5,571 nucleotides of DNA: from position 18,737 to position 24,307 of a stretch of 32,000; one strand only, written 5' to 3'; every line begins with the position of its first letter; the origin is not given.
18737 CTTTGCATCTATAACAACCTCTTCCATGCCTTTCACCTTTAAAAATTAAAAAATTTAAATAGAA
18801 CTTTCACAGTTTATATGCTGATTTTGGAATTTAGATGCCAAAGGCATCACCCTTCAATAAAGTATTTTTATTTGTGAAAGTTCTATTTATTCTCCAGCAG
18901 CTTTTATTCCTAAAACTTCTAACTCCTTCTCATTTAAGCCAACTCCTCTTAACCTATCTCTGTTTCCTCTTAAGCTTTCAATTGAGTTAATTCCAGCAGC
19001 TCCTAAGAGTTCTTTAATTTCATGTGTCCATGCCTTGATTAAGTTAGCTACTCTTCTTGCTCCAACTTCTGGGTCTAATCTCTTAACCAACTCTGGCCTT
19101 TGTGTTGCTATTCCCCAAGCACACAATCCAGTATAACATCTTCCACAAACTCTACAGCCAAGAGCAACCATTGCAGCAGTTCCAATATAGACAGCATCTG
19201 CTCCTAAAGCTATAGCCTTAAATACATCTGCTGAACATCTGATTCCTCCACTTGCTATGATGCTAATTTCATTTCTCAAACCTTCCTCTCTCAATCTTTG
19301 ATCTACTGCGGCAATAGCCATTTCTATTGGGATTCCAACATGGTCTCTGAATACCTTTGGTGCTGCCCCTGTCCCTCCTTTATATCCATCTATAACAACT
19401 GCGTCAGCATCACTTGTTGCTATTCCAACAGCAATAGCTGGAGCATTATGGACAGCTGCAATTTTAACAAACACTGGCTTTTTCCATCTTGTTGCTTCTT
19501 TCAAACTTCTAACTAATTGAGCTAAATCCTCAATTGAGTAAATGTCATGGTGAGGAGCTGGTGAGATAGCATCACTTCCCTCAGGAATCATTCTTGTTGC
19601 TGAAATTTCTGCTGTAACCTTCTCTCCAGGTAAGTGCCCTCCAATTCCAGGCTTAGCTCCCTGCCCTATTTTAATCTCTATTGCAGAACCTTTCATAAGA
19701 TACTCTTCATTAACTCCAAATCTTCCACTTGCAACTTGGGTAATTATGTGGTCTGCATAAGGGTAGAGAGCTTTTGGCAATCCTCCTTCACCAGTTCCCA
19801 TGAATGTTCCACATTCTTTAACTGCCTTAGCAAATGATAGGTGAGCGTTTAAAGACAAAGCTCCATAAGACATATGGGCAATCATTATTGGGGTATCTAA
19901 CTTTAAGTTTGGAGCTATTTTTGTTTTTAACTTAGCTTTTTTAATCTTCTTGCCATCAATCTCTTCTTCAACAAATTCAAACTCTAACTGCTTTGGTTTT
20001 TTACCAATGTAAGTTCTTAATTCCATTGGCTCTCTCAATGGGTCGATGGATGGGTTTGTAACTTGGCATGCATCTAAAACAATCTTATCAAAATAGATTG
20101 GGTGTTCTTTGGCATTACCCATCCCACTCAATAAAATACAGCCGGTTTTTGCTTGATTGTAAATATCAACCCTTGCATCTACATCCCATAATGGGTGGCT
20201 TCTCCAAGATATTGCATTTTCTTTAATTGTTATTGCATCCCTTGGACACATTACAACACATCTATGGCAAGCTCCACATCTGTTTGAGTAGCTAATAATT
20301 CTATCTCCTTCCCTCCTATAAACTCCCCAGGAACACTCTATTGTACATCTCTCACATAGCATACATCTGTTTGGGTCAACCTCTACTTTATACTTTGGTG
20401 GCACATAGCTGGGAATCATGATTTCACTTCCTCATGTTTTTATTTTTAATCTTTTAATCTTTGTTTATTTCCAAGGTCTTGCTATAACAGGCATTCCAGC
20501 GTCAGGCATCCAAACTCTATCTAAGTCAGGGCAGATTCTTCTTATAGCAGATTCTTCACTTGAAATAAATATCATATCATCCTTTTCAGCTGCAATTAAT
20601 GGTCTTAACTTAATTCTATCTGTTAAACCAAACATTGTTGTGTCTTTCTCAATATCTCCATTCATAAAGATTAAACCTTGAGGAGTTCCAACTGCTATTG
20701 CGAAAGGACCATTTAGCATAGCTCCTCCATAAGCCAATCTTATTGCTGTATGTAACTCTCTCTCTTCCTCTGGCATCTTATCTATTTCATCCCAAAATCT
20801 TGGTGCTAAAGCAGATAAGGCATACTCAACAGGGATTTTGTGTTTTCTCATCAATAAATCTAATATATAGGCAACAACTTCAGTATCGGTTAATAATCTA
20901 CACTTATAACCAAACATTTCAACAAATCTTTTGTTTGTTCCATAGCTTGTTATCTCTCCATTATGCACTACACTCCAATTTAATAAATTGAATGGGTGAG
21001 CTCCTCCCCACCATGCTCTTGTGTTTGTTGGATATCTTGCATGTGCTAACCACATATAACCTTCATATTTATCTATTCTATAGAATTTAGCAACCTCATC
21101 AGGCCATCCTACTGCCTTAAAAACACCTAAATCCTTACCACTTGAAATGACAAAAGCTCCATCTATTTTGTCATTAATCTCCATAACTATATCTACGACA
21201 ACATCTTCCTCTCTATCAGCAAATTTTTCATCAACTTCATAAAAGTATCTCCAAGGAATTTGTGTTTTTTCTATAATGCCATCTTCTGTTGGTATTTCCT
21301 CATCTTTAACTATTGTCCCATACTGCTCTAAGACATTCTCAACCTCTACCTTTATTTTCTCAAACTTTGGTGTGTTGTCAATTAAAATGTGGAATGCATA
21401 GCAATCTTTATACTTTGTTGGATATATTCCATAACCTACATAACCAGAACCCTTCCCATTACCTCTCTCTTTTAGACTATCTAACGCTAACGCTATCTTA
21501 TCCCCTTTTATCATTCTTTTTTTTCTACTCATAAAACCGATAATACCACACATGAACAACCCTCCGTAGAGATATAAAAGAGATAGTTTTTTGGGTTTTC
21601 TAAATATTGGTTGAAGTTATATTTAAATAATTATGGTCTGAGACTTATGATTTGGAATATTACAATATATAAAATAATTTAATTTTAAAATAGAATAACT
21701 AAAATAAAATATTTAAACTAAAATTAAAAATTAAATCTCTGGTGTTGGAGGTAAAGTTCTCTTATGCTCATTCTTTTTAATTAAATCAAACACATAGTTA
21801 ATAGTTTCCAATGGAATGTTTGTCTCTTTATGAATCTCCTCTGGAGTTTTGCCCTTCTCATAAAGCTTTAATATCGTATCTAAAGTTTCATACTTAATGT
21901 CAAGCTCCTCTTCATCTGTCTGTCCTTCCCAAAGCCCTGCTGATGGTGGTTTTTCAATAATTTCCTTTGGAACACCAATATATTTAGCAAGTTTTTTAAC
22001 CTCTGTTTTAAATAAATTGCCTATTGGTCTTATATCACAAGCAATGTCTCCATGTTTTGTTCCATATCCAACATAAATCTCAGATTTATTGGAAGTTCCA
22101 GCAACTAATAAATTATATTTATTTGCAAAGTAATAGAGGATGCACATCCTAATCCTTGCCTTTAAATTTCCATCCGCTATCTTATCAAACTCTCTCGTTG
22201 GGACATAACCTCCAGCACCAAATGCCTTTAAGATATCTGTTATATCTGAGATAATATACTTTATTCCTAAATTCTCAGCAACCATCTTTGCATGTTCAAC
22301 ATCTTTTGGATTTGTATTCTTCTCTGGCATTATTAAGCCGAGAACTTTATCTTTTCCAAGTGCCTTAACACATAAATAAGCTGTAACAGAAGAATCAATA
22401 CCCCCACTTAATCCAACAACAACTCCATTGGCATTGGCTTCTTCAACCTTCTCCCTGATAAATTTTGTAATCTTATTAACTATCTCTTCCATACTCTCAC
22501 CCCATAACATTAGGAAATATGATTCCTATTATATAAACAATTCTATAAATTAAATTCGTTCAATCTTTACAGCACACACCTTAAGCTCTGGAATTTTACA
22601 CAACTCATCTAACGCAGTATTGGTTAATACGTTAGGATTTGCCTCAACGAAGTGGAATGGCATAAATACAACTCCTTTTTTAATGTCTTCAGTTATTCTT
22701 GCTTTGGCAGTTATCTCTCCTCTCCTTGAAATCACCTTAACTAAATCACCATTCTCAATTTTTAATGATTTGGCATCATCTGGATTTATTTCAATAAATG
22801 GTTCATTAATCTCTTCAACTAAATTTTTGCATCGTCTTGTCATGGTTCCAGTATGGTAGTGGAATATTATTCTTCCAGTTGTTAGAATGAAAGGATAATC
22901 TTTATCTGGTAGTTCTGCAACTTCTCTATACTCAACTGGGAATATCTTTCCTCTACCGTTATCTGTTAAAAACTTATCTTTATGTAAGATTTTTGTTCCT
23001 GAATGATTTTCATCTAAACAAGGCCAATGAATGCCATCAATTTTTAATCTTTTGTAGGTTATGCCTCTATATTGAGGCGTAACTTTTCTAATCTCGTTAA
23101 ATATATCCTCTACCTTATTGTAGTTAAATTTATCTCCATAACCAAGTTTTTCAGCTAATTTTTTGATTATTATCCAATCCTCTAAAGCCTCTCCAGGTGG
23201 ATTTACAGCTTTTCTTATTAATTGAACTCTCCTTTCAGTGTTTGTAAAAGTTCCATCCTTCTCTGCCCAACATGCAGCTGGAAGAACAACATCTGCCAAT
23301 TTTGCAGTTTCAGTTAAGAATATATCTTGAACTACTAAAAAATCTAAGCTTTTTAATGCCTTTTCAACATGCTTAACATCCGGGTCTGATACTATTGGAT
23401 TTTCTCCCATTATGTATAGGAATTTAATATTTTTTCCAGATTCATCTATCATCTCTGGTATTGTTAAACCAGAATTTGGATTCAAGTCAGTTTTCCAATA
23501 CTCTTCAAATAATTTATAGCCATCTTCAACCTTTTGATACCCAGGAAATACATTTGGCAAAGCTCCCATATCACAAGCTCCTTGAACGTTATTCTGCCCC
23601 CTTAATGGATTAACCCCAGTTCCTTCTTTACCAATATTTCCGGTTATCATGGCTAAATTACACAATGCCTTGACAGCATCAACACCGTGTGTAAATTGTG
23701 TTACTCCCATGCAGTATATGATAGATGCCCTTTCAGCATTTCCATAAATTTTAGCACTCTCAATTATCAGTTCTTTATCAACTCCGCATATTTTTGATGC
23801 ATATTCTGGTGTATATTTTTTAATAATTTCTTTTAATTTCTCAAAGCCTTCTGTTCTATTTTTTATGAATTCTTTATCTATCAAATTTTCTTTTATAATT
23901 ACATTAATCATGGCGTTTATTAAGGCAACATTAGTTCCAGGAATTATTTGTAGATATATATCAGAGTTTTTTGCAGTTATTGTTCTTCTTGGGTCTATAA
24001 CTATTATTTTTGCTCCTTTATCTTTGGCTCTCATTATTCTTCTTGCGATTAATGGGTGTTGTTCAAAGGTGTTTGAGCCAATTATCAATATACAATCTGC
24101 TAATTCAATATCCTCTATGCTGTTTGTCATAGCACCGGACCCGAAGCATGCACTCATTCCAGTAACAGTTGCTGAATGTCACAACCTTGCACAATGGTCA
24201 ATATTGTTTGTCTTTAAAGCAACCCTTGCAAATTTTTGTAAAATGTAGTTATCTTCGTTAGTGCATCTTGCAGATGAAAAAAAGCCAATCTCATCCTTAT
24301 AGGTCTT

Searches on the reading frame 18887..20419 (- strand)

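Call 4: search_protein_families(library=ncbifam, proteins=[window:18887-20419:-])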
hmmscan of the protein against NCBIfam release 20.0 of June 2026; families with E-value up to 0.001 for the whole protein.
window:18887-20419:- (510 aa): 26 families (the best 25 are shown)
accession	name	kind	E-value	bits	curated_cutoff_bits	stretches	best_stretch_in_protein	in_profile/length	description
NF008730.0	PRK11750.1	equivalog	2.5e-82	277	1047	1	170-493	853-1175/1490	glutamate synthase large subunit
TIGR02151.1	IPP_isom_2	equivalog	8e-10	38.2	281.3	1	381-412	256-287/338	type 2 isopentenyl-diphosphate Delta-isomerase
TIGR01304.1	IMP_DH_rel_2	equivalog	8.6e-09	35.1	342.1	1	331-447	200-311/365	GuaB3 family IMP dehydrogenase-related protein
TIGR01302.1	IMP_dehydrog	equivalog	1.6e-08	33.9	481.5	1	360-414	307-357/450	IMP dehydrogenase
NF006183.0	PRK08318.1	equivalog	5.4e-08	32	335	0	11-73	336-405/422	NAD-dependent dihydropyrimidine dehydrogenase subunit PreA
NF005311.0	PRK06843.1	equivalog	1.4e-07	30.8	779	1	329-414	207-286/404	inosine 5-monophosphate dehydrogenase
NF043069.1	T4HPD_activ_SAM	equivalog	9.5e-07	28.5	425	1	11-100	45-132/299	trans-4-hydroxy-L-proline dehydratase activase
NF038196.1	ferrodoxin_EFR1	subfamily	2e-06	28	75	1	11-68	179-234/242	EFR1 family ferrodoxin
NF008398.0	PRK11197.1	subfamily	2.8e-06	26.4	376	1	379-422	295-338/381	L-lactate dehydrogenase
NF002702.0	PRK02506.1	equivalog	4.4e-06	26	301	1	367-424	228-282/313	dihydroorotate oxidase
TIGR03966.1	actino_HemFlav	equivalog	5e-06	25.5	470.85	1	379-420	297-338/385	pre-mycofactocin synthase MftD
NF005574.0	PRK07259.1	equivalog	8.1e-06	25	269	1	299-432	148-283/304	dihydroorotate dehydrogenase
NF040864.1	HgcB_ferredoxin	equivalog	9.2e-06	25.4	99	1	11-67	8-65/93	mercury methylation ferredoxin HgcB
NF043039.1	HgcAB_like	equivalog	9.3e-06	25.5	285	1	9-63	292-349/350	HgcAB-like fusion protein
NF033901.1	L_lactate_LldD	exception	9.6e-06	24.9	550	1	378-422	294-338/377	FMN-dependent L-lactate dehydrogenase LldD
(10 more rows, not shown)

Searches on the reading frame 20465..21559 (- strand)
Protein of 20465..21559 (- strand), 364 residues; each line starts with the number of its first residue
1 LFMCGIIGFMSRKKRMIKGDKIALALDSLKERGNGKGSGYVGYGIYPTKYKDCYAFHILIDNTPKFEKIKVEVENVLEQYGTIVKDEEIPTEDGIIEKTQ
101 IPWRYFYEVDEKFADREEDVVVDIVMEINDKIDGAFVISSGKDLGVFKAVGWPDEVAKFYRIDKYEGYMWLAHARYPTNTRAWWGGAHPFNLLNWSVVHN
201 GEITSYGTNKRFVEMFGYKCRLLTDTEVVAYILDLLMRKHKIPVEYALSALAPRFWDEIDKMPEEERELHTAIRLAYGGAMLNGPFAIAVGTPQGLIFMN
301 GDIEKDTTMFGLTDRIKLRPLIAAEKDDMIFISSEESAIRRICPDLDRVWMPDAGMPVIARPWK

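Call 4: search_protein_families(library=ncbifam, proteins=[window:20465-21559:-])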
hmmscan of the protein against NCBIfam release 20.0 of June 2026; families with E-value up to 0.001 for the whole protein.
window:20465-21559:- (364 aa): 4 families
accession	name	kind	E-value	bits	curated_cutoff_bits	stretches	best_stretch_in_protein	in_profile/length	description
NF001484.0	PRK00331.1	subfamily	3.3e-10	39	381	1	139-241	37-141/601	isomerizing glutamine--fructose-6-phosphate transaminase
TIGR01135.1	glmS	equivalog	2e-09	36.5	418.05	1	140-241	37-140/607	glutamine--fructose-6-phosphate transaminase (isomerizing)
TIGR01134.1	purF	equivalog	8.2e-09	35.3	350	1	140-296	37-178/432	amidophosphoribosyltransferase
NF008730.0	PRK11750.1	equivalog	2.1e-05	22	1047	1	135-215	177-256/1490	glutamate synthase large subunit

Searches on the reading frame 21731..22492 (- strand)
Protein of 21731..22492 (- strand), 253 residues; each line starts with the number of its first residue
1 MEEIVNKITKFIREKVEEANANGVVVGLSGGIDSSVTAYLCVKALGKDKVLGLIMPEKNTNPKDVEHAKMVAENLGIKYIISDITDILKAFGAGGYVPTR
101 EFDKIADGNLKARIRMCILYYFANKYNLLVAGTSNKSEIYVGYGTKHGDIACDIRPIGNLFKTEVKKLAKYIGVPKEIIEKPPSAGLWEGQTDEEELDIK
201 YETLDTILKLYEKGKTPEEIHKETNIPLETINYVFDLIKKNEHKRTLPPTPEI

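Call 4: search_protein_families(library=ncbifam, proteins=[window:21731-22492:-])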
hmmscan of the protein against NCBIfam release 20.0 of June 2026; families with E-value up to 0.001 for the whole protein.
window:21731-22492:- (253 aa): 17 families
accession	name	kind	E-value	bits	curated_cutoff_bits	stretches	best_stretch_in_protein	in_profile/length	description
TIGR00552.1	nadE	equivalog_domain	2.2e-100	335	63.65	1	2-250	3-243/251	NAD(+) synthase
NF010587.0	PRK13980.1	equivalog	8.8e-100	333.3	255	1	2-252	12-259/267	NAD+ synthase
NF002048.0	PRK00876.1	subfamily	4.1e-63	213.2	313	2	105-241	171-309/330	NAD(+) synthase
NF010588.0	PRK13981.1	equivalog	4.5e-56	190.4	479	1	3-246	267-517/546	NAD+ synthase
NF001979.1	PRK00768.1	equivalog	3.3e-34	118.6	250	1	4-250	20-265/266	NAD(+) synthase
NF001138.1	PRK00143.1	equivalog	4.4e-14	52.2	284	1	24-86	2-70/345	tRNA 2-thiouridine(34) synthase MnmA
NF002730.0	PRK02628.1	equivalog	7.9e-14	50.7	473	1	5-172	343-519/677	NAD(+) synthase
NF000848.1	PRK00074.1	equivalog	7.2e-13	47.9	400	1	1-56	196-248/512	glutamine-hydrolyzing GMP synthase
TIGR00884.1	guaA_Cterm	equivalog_domain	8.2e-13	48.3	338.75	2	4-80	2-75/310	glutamine-hydrolyzing GMP synthase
TIGR00420.1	trmU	equivalog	7.4e-12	44.8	236.95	1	24-86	3-73/351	tRNA 2-thiouridine(34) synthase MnmA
TIGR00268.2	TIGR00268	equivalog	2.4e-10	40.1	150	1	21-85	13-77/259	ATP-dependent sacrificial sulfur transferase LarE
NF011259.0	PRK14665.1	equivalog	1.8e-07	30.5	364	1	21-89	5-73/360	tRNA 2-thiouridine(34) synthase MnmA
NF010367.0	PRK13795.1-2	equivalog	7.4e-07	28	456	1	2-88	224-307/584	hypothetical protein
TIGR00364.1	TIGR00364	equivalog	1.3e-05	24.9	150.3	1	25-92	2-66/201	7-cyano-7-deazaguanine synthase QueC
NF011258.0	PRK14664.1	equivalog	5.9e-05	22.3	680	1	22-88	6-67/362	tRNA 2-thiouridine(34) synthase MnmA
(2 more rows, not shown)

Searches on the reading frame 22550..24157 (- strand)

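Call 4: search_protein_families(library=ncbifam, proteins=[window:22550-24157:-])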
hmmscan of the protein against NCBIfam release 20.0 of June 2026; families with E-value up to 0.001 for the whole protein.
window:22550-24157:- (535 aa): 28 families (the best 25 are shown)
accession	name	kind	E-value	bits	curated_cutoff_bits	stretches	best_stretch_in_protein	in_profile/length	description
TIGR01591.1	Fdh-alpha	equivalog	4.1e-219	729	666.25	1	3-532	139-672/672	formate dehydrogenase subunit alpha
NF047855.1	AssmNtatRedNasC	equivalog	4.7e-153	511.1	1100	1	9-533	170-707/708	assimilatory nitrate reductase catalytic subunit NasC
NF041323.1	Nitr_red_NasA_Halo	equivalog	3.5e-91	306.7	1000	1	4-532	137-672/673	assimilatory nitrate reductase NasA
TIGR01553.1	formate-DH-alph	equivalog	1.8e-79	267.7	814.2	4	3-104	205-306/1009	formate dehydrogenase-N subunit alpha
TIGR01701.1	Fdhalpha-like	subfamily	5.7e-74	249.6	582.15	1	3-534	182-743/744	FdhF/YdeP family oxidoreductase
NF010055.0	PRK13532.1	equivalog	1.9e-72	244.8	904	3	104-341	327-574/830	nitrate reductase catalytic subunit NapA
NF041513.1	formate_DH_Act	exception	1.2e-69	235.3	1400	4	2-103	195-296/1067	formate dehydrogenase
TIGR01706.1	NAPA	equivalog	4.1e-69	233.8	930.55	3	105-344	328-577/830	periplasmic nitrate reductase subunit alpha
TIGR02693.1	arsenite_ox_L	equivalog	2.3e-56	191.2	359.05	1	49-534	267-805/806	arsenate reductase (azurin) large subunit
NF012032.0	PRK15488.1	equivalog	8.2e-55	186.1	694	2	15-352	192-541/759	thiosulfate reductase PhsA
TIGR02166.1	dmsA_ynfE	subfamily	1.2e-50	172.5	777.7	3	115-376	331-598/794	DMSO/selenate family reductase complex A subunit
TIGR00509.1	bisC_fam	subfamily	6e-50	170.3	1017.55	2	41-349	197-521/772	molybdopterin guanine dinucleotide-containing S/N-oxide reductase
TIGR03479.1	DMSO_red_II_alp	subfamily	5.1e-48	163.8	984.75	3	105-339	388-644/913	molybdopterin-dependent oxidoreductase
NF011682.0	PRK15102.1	equivalog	1.1e-34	119.7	909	2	42-348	251-578/829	trimethylamine-N-oxide reductase TorA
TIGR02164.1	torA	equivalog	3.4e-33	114.8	1465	2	42-347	247-573/824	trimethylamine-N-oxide reductase TorA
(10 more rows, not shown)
